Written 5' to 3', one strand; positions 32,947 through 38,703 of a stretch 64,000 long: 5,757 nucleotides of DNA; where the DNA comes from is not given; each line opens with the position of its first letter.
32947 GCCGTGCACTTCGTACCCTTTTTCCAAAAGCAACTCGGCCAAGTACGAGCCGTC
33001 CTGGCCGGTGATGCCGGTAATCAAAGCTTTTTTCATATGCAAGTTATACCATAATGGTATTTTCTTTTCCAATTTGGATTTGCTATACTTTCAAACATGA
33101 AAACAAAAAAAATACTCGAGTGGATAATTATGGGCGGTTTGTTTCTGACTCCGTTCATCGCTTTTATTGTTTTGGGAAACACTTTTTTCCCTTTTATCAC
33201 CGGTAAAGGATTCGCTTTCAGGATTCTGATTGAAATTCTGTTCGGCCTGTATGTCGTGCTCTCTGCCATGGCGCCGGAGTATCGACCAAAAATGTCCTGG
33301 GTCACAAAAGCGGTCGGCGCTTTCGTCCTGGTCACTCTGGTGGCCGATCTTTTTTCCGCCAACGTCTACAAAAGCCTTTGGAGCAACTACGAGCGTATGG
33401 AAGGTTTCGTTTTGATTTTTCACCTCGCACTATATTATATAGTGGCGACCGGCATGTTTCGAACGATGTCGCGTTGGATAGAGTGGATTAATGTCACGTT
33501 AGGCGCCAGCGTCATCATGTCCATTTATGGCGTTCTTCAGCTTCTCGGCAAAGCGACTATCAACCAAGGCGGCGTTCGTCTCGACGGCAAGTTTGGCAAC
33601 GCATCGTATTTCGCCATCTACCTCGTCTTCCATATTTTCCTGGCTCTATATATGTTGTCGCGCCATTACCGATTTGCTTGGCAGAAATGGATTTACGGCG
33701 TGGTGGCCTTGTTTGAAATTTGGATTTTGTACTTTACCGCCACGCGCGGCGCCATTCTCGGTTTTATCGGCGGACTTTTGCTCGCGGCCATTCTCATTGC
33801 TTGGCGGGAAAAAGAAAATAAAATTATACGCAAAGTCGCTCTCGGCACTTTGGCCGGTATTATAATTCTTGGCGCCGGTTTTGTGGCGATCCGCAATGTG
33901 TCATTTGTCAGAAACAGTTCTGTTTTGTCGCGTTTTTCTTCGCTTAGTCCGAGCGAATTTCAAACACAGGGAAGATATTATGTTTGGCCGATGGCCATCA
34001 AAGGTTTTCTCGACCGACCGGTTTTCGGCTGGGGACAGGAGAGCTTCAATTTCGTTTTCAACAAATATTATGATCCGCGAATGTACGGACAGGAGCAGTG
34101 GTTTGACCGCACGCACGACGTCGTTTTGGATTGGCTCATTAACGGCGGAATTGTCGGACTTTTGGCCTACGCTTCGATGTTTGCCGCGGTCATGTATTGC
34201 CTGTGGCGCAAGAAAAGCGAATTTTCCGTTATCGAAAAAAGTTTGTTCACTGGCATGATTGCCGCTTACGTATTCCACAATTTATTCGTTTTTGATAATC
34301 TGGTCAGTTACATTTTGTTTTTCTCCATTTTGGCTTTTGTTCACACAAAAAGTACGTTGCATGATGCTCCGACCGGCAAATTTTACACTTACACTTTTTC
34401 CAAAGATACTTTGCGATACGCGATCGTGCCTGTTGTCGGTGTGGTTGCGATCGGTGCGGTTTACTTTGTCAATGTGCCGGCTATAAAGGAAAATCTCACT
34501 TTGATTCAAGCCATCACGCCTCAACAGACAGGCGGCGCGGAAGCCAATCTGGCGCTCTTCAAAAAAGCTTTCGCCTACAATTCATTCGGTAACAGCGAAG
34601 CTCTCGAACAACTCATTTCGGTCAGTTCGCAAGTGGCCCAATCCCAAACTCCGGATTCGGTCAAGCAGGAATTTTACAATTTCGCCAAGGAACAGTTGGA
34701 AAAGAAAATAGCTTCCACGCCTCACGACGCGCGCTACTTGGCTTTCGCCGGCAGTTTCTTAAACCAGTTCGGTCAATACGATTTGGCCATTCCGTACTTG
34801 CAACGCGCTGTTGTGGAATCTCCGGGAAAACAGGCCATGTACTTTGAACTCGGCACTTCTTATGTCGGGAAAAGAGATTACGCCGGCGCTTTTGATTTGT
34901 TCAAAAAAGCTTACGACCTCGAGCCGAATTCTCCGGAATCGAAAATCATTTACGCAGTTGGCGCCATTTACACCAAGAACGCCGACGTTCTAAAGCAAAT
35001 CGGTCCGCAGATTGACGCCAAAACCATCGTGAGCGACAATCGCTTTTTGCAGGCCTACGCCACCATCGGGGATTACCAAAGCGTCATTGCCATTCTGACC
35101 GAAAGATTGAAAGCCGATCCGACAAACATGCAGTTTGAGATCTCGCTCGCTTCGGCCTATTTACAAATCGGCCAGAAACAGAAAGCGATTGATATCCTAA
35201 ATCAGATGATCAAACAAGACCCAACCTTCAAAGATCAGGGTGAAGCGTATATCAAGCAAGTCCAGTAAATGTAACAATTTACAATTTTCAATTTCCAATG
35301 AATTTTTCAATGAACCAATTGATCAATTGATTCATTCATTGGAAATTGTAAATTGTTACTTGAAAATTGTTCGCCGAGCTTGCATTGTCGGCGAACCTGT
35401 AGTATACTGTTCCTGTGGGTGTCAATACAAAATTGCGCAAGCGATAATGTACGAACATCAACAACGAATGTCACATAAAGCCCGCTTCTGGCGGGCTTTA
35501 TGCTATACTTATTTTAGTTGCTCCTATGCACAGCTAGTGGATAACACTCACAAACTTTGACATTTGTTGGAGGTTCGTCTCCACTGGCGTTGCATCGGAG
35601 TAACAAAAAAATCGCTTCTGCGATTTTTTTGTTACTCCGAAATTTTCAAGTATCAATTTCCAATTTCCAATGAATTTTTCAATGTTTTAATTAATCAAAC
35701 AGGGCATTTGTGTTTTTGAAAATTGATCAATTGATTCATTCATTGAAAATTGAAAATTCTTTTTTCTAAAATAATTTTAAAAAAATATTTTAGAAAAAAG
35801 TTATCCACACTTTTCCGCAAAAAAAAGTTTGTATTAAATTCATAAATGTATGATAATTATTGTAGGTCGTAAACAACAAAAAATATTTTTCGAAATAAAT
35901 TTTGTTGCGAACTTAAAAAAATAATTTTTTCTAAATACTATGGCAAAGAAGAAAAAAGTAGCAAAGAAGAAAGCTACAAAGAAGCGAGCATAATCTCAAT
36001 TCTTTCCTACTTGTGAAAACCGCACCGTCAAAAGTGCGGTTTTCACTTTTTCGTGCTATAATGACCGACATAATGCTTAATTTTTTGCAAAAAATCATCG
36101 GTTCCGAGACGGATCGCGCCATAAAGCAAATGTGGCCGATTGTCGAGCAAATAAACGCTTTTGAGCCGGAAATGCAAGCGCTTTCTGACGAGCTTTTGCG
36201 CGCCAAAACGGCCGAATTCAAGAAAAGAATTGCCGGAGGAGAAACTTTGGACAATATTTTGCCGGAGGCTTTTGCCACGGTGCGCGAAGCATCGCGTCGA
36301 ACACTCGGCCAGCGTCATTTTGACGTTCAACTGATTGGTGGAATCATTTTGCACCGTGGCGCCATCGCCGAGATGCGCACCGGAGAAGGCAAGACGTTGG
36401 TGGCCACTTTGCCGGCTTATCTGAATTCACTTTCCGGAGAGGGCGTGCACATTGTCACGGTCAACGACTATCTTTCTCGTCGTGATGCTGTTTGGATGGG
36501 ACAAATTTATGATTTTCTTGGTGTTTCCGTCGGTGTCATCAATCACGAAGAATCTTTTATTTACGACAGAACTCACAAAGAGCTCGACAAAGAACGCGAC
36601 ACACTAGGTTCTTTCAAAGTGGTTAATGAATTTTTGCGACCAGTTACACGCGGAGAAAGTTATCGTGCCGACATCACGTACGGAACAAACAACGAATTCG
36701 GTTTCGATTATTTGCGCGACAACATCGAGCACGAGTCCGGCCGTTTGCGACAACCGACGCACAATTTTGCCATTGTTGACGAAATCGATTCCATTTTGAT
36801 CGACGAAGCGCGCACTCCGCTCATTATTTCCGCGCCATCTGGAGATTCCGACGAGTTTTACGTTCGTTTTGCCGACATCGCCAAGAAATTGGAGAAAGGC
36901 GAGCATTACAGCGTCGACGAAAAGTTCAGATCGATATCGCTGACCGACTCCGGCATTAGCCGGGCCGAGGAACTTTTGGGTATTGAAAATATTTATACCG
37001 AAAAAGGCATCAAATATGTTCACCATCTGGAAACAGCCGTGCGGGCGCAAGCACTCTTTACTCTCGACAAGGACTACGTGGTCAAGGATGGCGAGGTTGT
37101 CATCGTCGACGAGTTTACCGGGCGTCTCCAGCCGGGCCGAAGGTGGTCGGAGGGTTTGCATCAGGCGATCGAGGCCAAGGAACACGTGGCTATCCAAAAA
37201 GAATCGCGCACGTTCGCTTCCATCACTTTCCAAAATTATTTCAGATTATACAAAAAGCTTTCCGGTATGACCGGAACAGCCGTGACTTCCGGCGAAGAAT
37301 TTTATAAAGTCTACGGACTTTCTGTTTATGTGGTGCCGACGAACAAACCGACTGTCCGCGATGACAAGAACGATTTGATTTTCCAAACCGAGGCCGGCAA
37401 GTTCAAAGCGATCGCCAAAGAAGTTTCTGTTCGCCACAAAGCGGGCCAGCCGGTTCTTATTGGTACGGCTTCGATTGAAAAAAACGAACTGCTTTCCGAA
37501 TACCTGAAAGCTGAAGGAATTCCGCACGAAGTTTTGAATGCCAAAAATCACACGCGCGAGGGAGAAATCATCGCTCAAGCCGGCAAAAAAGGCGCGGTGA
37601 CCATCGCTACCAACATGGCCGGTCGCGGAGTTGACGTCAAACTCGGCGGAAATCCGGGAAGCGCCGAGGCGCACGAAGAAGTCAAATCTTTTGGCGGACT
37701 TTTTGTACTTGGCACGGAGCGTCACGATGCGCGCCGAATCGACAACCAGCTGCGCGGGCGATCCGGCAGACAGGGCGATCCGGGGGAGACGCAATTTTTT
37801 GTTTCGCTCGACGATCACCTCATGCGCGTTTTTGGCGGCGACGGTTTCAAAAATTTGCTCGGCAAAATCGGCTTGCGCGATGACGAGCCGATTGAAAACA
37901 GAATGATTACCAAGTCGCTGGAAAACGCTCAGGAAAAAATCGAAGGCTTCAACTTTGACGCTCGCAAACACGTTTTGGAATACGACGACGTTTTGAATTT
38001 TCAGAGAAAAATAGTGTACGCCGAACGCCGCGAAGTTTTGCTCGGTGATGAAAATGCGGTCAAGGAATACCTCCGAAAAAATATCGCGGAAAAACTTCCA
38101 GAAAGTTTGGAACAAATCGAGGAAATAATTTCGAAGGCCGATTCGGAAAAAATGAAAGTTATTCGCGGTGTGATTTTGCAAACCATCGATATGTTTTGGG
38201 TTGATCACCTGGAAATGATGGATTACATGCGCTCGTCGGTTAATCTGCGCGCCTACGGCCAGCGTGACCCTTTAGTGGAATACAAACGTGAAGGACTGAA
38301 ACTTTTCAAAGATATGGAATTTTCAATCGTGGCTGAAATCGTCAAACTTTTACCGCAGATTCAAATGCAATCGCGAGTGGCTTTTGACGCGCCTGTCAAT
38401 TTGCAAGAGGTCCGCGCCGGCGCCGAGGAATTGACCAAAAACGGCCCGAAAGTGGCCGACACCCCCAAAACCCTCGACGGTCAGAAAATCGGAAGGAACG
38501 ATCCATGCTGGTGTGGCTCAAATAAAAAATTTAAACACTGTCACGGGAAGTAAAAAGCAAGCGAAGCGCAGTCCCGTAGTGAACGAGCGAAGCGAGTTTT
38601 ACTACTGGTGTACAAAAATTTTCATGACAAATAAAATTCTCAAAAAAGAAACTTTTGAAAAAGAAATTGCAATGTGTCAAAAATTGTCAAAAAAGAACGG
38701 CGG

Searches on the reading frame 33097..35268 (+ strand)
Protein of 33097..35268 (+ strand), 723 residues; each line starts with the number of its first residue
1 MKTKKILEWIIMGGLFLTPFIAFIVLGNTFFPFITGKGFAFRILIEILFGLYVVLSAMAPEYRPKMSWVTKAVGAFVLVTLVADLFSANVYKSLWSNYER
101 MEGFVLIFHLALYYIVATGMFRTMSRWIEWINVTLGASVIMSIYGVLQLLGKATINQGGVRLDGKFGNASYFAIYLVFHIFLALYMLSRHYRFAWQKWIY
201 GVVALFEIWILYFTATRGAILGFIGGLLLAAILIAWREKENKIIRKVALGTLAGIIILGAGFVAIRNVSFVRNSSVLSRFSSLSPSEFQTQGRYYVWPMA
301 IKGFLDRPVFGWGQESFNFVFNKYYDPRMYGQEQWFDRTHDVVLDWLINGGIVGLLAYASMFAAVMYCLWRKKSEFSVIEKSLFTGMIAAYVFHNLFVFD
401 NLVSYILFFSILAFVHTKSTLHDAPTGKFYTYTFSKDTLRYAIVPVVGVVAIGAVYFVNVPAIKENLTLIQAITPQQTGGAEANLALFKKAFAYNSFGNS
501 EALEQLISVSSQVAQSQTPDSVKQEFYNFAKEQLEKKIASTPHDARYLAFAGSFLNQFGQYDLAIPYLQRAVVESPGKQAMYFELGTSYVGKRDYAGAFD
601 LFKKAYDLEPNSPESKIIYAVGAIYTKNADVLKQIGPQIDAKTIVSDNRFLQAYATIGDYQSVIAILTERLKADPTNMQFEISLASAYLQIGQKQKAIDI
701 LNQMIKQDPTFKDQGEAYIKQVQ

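Call 5: search_protein_families(library=pfam, proteins=[window:33097-35268:+], max_evalue=0.01)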
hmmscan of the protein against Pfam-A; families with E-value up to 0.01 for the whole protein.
window:33097-35268:+ (723 aa): 17 families
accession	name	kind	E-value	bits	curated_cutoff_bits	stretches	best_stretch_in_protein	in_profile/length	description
PF04932.20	Wzy_C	-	1.8e-20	73.7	31.7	1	205-358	4-148/149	O-Antigen ligase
PF14559.12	TPR_19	-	1.2e-13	51.6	25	1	658-710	5-57/68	Tetratricopeptide repeat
PF13428.12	TPR_14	-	3.2e-13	49.4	23.5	0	683-710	6-33/44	Tetratricopeptide repeat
PF13432.12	TPR_16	-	2.2e-10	41.2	32.7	1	558-613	10-65/65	Tetratricopeptide repeat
PF13181.12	TPR_8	-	2.3e-10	40.2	25.7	0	684-710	7-33/34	Tetratricopeptide repeat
PF07719.23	TPR_2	-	7.1e-10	38.7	27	1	582-611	4-33/34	Tetratricopeptide repeat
PF00515.34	TPR_1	-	6.9e-09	35.6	27.8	0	684-711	7-34/34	Tetratricopeptide repeat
PF14561.12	TPR_20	-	1.6e-08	35.1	25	1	665-714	9-58/90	Tetratricopeptide repeat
PF23914.1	TPR_CcmH_CycH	-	6.6e-08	33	42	0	580-630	51-101/158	Cytochrome c-type biogenesis protein H TPR domain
PF12895.13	ANAPC3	-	9.2e-08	32.7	27.2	0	648-702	25-80/82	Anaphase-promoting complex, cyclosome, subunit 3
PF13176.12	TPR_7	-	4.9e-07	29.8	27.9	0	683-706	4-27/36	Tetratricopeptide repeat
PF13174.12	TPR_6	-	7.2e-07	29.9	26.3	0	684-709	6-31/33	Tetratricopeptide repeat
PF13424.12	TPR_12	-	1.3e-05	25.7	30.1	0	551-608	9-74/77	Tetratricopeptide repeat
PF25062.1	ARM_TT21_N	-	0.0013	18.9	40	0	532-605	83-162/222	Tetratricopeptide repeat protein 21 N-terminal ARM repeat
PF13371.12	TPR_9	-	0.0023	18.3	35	0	654-710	5-61/73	Tetratricopeptide repeat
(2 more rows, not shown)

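Call 20: search_protein_families(library=ncbifam, proteins=[window:33097-35268:+], max_evalue=0.00001)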
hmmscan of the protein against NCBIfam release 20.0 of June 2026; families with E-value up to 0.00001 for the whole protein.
window:33097-35268:+ (723 aa): 5 families
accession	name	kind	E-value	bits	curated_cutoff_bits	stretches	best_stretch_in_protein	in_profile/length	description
NF040959.1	MamA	equivalog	5.6e-16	58.6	200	1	522-609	116-203/204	magnetosome protein MamA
TIGR02917.1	PEP_TPR_lipo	equivalog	5.4e-15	54.4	312.2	1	527-630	345-448/899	XrtA/PEP-CTERM system TPR-repeat protein PrsT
TIGR02521.1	type_IV_pilW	equivalog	2.8e-06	27.1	154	0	530-615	84-171/234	type IV pilus biogenesis/stability protein PilW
NF047558.1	TPR_END_plus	domain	3.1e-06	27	32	0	684-714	5-35/56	TPR end-of-group domain-containing protein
NF052400.1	M48_BAM_BepA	equivalog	9.2e-06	24.7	570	0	659-709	356-406/483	beta-barrel assembly-enhancing protease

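Call 67: search_solved_structures(query=window:33097-35268:+, max_evalue=0.01)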
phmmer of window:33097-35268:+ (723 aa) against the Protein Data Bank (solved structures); distinct sequences matched with E-value up to 0.01: 43.
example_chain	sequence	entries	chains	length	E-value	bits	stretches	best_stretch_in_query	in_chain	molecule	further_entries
9qhb_A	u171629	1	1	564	3.3e-39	138.3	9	554-635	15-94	Engineered tetratricopeptide repeat protein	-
8bu0_A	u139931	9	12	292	8.6e-22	80.7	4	554-629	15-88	Consensus tetratricopeptide repeat protein | Crystal structure of an 8-repeat consensus TPR superhelix with Zinc. | Monomer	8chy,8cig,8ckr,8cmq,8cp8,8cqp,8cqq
9qhc_A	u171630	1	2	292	1.4e-20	76.7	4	555-635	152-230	Engineered tetratricopeptide repeat protein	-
9gzg_A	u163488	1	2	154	8.7e-12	47.7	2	554-616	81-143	Engineered CTPR protein with glutamic acids for conductivity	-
2fo7_A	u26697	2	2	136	1.3e-10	43.8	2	555-630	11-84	SYNTHETIC CONSENSUS TPR PROTEIN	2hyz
6v8e_A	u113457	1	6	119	1.4e-10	43.6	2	559-616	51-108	Designed protein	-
8ch0_A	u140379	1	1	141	1.5e-10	43.6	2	554-629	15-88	Consensus tetratricopeptide repeat protein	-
7obi_A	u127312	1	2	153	1.9e-10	43.2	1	585-710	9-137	CTPR-rv4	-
1na0_A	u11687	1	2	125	9.4e-10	40.9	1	554-616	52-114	designed protein CTPR3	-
6vfi_B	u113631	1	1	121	1e-09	40.8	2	559-618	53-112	O43_dn18B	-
6vfh_A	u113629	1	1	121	2.8e-09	39.4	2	549-630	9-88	T33_dn10A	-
2wqh_A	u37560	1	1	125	7.6e-08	34.6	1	554-616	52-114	CTPR3Y3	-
5hrz_A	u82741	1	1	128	1.5e-07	33.7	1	549-615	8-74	TPR domain protein 1na0C3_3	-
6vfj_B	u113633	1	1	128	1.7e-07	33.5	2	549-614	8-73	I53_dn5B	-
3kd7_A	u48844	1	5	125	1.7e-07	33.5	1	557-616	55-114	CTPR390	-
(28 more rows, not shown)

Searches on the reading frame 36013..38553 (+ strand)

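Call 8: search_protein_families(library=pfam, proteins=[window:36013-38553:+], max_evalue=0.001)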
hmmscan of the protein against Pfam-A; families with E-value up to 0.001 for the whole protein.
window:36013-38553:+ (846 aa): 6 families
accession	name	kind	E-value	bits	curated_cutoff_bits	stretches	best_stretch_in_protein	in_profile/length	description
PF07517.20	SecA_DEAD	-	2.9e-123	411.2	24.6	1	26-430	2-289/290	SecA DEAD-like domain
PF21090.3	P-loop_SecA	-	5.4e-77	258.5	27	2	446-550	1-105/205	SecA P-loop domain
PF07516.18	SecA_SW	-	2.8e-46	158.5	26.7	2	685-783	105-199/200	SecA Wing and Scaffold domain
PF01043.26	SecA_PP_bind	-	2.7e-41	141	23.5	1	279-387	2-110/110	SecA preprotein cross-linking domain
PF02810.21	SEC-C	-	1.1e-09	38.4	20.4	1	828-846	1-19/19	SEC-C motif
PF00271.37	Helicase_C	-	0.00096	19.8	23.5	0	463-543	2-82/110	Helicase conserved C-terminal domain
